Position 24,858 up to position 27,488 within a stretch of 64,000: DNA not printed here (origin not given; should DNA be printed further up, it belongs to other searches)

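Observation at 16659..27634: Co-directional block: pseudo-Clp unfoldase, membrane M4 protease, Q/N-tailed ClpC, VirB6/TrbL-like protein and a small two-TM pilin-like protein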

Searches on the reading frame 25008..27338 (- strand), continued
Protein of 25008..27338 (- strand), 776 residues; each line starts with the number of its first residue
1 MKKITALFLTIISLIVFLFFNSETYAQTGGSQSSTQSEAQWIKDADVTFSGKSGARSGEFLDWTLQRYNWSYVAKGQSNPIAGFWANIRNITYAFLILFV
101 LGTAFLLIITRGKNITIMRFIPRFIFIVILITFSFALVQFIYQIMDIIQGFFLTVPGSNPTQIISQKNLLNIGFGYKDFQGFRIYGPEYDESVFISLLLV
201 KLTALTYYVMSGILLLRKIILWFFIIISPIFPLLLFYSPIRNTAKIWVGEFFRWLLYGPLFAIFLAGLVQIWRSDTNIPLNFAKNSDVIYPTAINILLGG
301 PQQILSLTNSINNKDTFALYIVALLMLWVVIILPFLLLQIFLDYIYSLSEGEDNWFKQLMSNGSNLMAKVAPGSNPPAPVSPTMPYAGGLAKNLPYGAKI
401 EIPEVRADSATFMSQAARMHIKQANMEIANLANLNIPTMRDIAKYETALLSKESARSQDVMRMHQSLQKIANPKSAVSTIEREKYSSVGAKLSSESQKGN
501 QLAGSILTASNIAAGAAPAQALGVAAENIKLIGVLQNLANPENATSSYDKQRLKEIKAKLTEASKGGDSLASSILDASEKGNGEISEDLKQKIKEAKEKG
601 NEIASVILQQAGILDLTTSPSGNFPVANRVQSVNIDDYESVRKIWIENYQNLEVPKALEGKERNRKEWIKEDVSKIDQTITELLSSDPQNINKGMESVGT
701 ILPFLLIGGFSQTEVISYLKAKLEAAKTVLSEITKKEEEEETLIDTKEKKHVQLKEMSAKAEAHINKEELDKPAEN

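Call 39: fold_search(model_id=the predicted structure, library=pdb)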
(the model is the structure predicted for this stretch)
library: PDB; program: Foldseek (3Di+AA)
matches with E <= 10: 340; with E <= 0.001: 0
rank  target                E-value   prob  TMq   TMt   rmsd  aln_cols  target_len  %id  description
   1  5k7v_A                8.9e-02  0.16  0.07  0.12  23.0       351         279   13  Computational Design of Self-Assembling Cyclic Protein Homooligomers (released 2017-04-12)
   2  8rtd_L                1.7e-01  0.99  0.20  0.49   9.7       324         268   16  Stalk-Arches-IMC structure from the fully-assembled R388 type IV secretion system determined by cryo-EM. (released 2024-06-19)
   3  3woz_A                2.0e-01  0.21  0.07  0.18  22.0       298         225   12  Crystal structure of CLASP2 TOG domain (TOG3) (released 2015-05-27)
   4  3woz_D                2.5e-01  0.18  0.07  0.18  22.2       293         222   12  Crystal structure of CLASP2 TOG domain (TOG3) (released 2015-05-27)
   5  7o3v_F                5.1e-01  0.92  0.19  0.47  10.7       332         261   15  Stalk complex structure (TrwJ/VirB5-TrwI/VirB6) from the fully-assembled R388 type IV secretion system determined by c (released 2022-06-22)
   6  2z6g                  5.8e-01  0.09  0.08  0.10  27.1       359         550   12  Crystal Structure of a Full-Length Zebrafish Beta-Catenin (released 2008-02-12)
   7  9dze_f                6.1e-01  0.18  0.10  0.22  25.6       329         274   11  Computationally Designed Bifaceted Protein Nanomaterial pD5-14 (released 2024-10-30)
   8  7rtw_A                6.7e-01  0.06  0.06  0.10  31.6       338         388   12  Cryo-EM structure of a TTYH3 cis-dimer (released 2021-08-25)
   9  8qah_A                7.0e-01  0.10  0.08  0.13  21.4       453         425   14  X-ray crystal structure of a de novo designed single-chain parallel coiled-coil alpha-helical barrel with 8 inner heli (released 2024-07-03)
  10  6wg3_D                7.0e-01  0.10  0.09  0.07  24.5       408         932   12  Cryo-EM structure of human Cohesin-NIPBL-DNA complex (released 2020-05-20)
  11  9rcv_E                7.0e-01  0.06  0.07  0.08  24.8       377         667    9  Structure of the Human Peptide-Loading Complex Arrested by HCMV US6 (released 2025-12-03)
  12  7np7_D1               7.3e-01  0.09  0.09  0.13  23.5       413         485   11  Structure of an intact ESX-5 inner membrane complex, Composite C1 model (released 2021-06-02)
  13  8b37_B                7.6e-01  0.06  0.11  0.12  35.0       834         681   11  Crystal structure of Pyrobaculum aerophilum potassium-independent proton pumping membrane integral pyrophosphatase in  (released 2024-01-17)
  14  7m33_C                8.3e-01  0.07  0.07  0.08  21.9       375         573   10  The structure of Bacillus subtilis BmrCD in the inward-facing conformation bound to Hoechst-33342 and ATP (released 2022-01-05)
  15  8gel_A                9.0e-01  0.08  0.08  0.10  26.5       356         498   13  Cryo-EM structure of synthetic tetrameric building block sC4 (released 2024-03-13)
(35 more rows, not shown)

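Call 70: search_protein_families(library=pfam, proteins=[L060:5485-7821:-, L060:7906-9738:-, L060:13401-14879:+, L060:14903-16747:+, L060:16822-18549:+, L080:12932-14656:+, L080:15544-17370:+, L080:6620-8146:-, L080:14726-15298:+, L080:1026-2336:-], max_evalue=0.001)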
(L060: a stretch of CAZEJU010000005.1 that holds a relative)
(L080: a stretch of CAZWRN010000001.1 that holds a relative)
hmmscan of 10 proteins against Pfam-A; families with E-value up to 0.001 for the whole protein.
L060:5485-7821:- (778 aa): 2 families
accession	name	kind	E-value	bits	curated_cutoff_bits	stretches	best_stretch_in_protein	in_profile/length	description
PF04865.19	Baseplate_J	-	7.2e-07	29.2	21.1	1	482-583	17-110/255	Baseplate J-like protein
PF21110.3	GlxA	-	2.5e-05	25.3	27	1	487-575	1-97/105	GlxA beta barrel domain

L060:7906-9738:- (610 aa): 2 families
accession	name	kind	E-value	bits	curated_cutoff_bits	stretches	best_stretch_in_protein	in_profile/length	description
PF01411.24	tRNA-synt_2c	-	1.1e-117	394.4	30.3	1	7-450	2-436/552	tRNA synthetases class II (A)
PF07973.19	tRNA_SAD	-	8.2e-12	45.4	24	1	556-605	3-44/44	Threonyl and Alanyl tRNA synthetase second additional domain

L060:13401-14879:+ (492 aa): 1 family
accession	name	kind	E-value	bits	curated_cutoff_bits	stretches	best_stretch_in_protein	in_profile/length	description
PF00082.27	Peptidase_S8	-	5.2e-65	220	21.8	1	175-415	2-274/288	Subtilase family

L060:14903-16747:+ (614 aa): 2 families
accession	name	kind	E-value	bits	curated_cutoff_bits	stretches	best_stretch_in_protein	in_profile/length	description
PF00082.27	Peptidase_S8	-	1.5e-56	192.2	21.8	1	166-395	1-272/288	Subtilase family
PF17210.9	SdrD_B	-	1.2e-07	32.3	29.7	1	483-541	6-66/112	SdrD B-like domain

L060:16822-18549:+ (575 aa): 8 families
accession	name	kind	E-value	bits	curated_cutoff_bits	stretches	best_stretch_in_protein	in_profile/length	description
PF00009.33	GTP_EFTU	-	1.7e-54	184.7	26.5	1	5-183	2-188/188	Elongation factor Tu GTP binding domain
PF06421.17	LepA_C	-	1.3e-34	119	29.7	1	468-573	1-106/107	GTP-binding protein LepA C-terminus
PF00679.30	EFG_C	-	6.6e-21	74.6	27.9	1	380-464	2-86/89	Elongation factor G C-terminus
PF03144.31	GTP_EFTU_D2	-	7.6e-14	52.3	30.3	1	206-275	1-72/73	Elongation factor Tu domain 2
PF14492.12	EFG_III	-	2.3e-07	31.2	27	1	291-363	2-71/75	Elongation Factor G, domain III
PF00071.28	Ras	-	6.4e-06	26.3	21.6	1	48-181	24-160/162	Ras family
PF22042.2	EF-G_D2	-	0.00024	21.6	27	1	193-231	3-39/84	Elongation factor G domain 2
PF01926.29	MMR_HSR1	-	0.00047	20.7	21.9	0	11-133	4-113/113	50S ribosome-binding GTPase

L080:12932-14656:+ (574 aa): 1 family
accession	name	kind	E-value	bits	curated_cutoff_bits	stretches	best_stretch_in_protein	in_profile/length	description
PF08486.15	SpoIID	-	2.3e-17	63.8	23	1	330-397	14-95/97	Stage II sporulation protein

L080:15544-17370:+ (608 aa): 0 families

L080:6620-8146:- (508 aa): 0 families

L080:14726-15298:+ (190 aa): 1 family
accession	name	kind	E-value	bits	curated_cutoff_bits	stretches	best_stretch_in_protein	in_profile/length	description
PF03703.20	bPH_2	-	5.3e-05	23.8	22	1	116-176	18-78/78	Bacterial PH domain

L080:1026-2336:- (436 aa): 1 family
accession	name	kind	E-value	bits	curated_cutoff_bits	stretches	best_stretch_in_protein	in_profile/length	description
PF18895.5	T4SS_pilin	-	3.8e-06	27.3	26.6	1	361-422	8-68/71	Type IV secretion system pilin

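Call 94: list_cluster_members(proteins=[window:25008-27338:-, window:22321-25002:-])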
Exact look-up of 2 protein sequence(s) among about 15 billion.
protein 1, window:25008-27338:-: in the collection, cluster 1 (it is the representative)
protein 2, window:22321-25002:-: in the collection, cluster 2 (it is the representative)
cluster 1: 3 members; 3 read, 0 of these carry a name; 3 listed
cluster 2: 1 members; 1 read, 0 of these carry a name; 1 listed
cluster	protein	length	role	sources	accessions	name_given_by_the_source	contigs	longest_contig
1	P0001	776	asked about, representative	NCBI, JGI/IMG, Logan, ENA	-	-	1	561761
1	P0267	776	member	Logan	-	-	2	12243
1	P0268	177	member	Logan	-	-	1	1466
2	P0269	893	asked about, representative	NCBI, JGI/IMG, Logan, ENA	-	-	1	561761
